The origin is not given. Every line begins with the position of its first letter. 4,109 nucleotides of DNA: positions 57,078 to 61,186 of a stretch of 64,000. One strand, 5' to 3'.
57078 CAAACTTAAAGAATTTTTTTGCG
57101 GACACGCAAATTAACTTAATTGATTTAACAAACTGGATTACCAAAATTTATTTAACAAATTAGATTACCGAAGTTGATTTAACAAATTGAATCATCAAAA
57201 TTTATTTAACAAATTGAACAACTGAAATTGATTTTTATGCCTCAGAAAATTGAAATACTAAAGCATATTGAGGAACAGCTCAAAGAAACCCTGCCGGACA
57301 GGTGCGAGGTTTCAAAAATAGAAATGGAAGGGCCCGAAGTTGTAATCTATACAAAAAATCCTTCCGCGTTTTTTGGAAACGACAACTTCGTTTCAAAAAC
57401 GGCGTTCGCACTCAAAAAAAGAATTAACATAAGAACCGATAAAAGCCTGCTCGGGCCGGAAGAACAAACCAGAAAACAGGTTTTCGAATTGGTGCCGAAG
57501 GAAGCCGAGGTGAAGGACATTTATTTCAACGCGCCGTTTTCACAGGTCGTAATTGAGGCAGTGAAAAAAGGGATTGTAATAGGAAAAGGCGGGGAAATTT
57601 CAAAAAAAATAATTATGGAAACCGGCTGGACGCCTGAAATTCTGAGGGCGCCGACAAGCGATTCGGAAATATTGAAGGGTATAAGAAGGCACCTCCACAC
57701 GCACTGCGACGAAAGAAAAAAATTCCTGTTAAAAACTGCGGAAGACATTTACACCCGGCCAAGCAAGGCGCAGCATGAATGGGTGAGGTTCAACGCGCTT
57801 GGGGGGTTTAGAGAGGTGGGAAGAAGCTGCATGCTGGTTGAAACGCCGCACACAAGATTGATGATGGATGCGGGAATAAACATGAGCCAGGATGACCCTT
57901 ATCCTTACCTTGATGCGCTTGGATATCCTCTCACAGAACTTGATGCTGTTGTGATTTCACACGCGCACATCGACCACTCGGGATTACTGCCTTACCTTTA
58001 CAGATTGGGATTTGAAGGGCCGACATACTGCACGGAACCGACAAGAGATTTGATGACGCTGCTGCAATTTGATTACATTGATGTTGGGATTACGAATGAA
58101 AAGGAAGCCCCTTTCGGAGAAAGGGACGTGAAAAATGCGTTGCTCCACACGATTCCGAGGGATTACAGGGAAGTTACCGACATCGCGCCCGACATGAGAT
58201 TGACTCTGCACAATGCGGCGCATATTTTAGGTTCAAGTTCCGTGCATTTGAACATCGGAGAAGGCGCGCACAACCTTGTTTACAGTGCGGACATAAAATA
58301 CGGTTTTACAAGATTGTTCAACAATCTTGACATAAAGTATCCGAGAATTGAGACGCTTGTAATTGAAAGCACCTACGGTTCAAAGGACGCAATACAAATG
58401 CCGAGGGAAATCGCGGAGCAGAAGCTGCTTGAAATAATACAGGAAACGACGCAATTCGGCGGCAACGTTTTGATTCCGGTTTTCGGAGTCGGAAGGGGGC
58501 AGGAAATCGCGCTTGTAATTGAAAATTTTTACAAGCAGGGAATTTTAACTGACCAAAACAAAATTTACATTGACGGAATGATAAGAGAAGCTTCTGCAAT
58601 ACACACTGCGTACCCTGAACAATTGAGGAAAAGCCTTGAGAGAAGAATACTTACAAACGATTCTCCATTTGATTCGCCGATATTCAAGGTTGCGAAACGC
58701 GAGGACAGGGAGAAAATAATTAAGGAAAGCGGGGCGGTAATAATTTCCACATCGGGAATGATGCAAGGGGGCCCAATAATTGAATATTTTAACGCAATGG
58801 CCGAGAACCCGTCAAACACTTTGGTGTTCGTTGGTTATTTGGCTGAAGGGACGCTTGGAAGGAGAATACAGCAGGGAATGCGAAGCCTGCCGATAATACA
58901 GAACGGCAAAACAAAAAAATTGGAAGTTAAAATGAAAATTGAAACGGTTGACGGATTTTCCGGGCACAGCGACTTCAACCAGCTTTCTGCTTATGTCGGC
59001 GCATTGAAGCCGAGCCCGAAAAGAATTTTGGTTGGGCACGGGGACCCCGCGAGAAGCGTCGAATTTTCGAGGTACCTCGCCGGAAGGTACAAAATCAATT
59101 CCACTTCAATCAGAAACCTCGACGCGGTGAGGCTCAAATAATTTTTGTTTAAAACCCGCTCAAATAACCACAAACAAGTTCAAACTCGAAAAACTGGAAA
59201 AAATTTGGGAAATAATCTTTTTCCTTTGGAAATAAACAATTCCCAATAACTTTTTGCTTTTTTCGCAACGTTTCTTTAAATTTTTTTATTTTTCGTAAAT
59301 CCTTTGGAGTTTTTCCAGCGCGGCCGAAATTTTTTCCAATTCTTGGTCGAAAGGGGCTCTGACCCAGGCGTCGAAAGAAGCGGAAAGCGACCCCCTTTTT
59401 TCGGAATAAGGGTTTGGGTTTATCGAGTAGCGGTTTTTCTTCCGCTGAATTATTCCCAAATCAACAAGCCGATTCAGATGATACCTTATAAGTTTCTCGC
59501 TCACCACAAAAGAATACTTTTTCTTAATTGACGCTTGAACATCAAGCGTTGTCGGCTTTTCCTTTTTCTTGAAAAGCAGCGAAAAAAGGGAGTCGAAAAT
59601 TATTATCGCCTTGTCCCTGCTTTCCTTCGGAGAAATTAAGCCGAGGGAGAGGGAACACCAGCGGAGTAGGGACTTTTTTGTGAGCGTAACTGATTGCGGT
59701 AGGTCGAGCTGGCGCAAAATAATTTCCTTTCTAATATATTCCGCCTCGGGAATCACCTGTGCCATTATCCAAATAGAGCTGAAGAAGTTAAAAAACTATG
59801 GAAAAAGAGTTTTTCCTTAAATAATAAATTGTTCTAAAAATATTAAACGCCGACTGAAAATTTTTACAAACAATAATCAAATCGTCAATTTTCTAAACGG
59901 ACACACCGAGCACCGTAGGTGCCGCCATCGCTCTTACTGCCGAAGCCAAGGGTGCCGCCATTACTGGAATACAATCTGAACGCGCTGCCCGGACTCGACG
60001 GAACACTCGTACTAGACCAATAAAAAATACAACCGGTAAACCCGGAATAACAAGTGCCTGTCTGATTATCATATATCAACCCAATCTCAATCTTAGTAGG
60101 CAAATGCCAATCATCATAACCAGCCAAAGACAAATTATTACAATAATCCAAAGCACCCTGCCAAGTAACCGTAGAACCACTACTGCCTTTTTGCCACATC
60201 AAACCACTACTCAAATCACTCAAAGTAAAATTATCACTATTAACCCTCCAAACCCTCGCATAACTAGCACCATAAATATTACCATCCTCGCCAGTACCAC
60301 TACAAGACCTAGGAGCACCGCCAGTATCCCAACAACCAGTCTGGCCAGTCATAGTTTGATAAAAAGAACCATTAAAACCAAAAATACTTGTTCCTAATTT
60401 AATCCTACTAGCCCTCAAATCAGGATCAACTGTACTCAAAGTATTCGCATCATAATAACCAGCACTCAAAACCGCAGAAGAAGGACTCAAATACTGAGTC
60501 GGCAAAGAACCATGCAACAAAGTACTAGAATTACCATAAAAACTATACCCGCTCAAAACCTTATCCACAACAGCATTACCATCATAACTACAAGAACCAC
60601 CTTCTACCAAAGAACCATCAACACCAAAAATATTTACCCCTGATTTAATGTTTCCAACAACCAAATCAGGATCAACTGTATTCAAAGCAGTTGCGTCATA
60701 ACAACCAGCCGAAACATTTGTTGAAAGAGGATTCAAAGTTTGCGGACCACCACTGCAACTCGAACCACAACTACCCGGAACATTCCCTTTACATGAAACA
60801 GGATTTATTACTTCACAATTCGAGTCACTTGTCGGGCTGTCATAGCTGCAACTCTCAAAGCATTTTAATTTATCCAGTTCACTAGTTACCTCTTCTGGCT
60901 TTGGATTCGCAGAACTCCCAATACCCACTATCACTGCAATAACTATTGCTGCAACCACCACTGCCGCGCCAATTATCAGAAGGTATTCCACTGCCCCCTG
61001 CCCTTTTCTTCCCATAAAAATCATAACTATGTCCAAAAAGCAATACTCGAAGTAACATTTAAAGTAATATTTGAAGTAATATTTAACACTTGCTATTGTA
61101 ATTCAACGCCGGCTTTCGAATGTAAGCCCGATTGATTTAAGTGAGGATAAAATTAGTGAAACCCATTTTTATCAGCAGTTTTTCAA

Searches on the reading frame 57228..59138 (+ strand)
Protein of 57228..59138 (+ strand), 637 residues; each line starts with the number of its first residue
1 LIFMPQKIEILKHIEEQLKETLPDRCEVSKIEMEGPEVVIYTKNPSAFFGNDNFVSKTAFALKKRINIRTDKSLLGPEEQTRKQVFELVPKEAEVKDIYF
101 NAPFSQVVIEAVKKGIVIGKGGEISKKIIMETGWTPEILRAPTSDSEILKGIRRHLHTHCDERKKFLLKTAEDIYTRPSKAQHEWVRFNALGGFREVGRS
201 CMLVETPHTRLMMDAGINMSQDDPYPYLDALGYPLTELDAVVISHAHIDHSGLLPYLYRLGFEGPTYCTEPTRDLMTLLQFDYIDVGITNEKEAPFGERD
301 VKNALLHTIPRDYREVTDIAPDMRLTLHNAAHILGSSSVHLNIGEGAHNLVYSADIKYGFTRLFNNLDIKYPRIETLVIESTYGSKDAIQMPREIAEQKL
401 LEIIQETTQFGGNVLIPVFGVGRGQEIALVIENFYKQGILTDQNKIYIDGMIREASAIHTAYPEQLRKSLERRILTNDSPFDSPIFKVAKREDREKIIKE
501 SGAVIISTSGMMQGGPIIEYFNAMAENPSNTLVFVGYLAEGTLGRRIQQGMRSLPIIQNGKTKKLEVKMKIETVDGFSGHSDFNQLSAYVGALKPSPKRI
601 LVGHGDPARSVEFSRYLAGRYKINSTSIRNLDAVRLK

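Call 87: search_protein_families(library=pfam, proteins=[window:57228-59138:+], max_evalue=0.01)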
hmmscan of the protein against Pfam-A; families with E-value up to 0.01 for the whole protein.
window:57228-59138:+ (637 aa): 8 families
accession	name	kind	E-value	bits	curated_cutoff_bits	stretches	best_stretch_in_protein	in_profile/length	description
PF10996.14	Beta-Casp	-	4.3e-27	95.5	27.7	1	425-547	2-120/120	Beta-Casp domain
PF17214.9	KH_TffA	-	1.8e-23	82.7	22.6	1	9-75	2-68/68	Transcription termination factor FttA, KH domain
PF07521.17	RMMBL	-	5.6e-14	52.3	21.6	1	565-622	2-57/63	Zn-dependent metallo-hydrolase RNA specificity domain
PF00753.33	Lactamase_B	-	2.8e-12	47.4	22.7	1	198-365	5-159/196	Metallo-beta-lactamase superfamily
PF16661.11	Lactamase_B_6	-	7e-08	32.5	27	1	204-357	2-163/193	Metallo-beta-lactamase superfamily domain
PF12706.13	Lactamase_B_2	-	3.8e-07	30.3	27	1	209-382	1-165/200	Beta-lactamase superfamily domain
PF07650.23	KH_2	-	0.00012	22.3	22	1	82-128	3-50/78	KH domain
PF23023.1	Anti-Pycsar_Apyc1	-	0.00045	20.2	50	1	204-364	25-175/250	Anti-Pycsar protein Apyc1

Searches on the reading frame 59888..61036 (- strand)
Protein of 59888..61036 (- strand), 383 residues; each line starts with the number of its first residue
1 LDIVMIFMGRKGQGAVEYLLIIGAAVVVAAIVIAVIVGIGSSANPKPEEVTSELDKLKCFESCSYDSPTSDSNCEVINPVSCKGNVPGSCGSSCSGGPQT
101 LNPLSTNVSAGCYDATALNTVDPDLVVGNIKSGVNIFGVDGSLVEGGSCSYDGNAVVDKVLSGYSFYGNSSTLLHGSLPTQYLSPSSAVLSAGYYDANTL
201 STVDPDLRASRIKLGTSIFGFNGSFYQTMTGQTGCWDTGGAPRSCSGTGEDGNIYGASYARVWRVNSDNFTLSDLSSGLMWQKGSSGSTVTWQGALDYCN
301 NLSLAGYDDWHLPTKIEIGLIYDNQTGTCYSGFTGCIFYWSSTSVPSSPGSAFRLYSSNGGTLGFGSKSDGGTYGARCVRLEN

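Call 87: search_protein_families(library=pfam, proteins=[window:59888-61036:-], max_evalue=0.01)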
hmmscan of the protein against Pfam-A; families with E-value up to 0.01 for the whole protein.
window:59888-61036:- (383 aa): 2 families
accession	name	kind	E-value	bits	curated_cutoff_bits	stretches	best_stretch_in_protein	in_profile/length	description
PF07603.17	Lcl_C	-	6.7e-18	65.5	34.9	1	271-380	2-117/117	Lcl C-terminal domain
PF04021.17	Class_IIIsignal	-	4.4e-07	30.1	23.7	1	10-35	1-26/27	Class III signal peptide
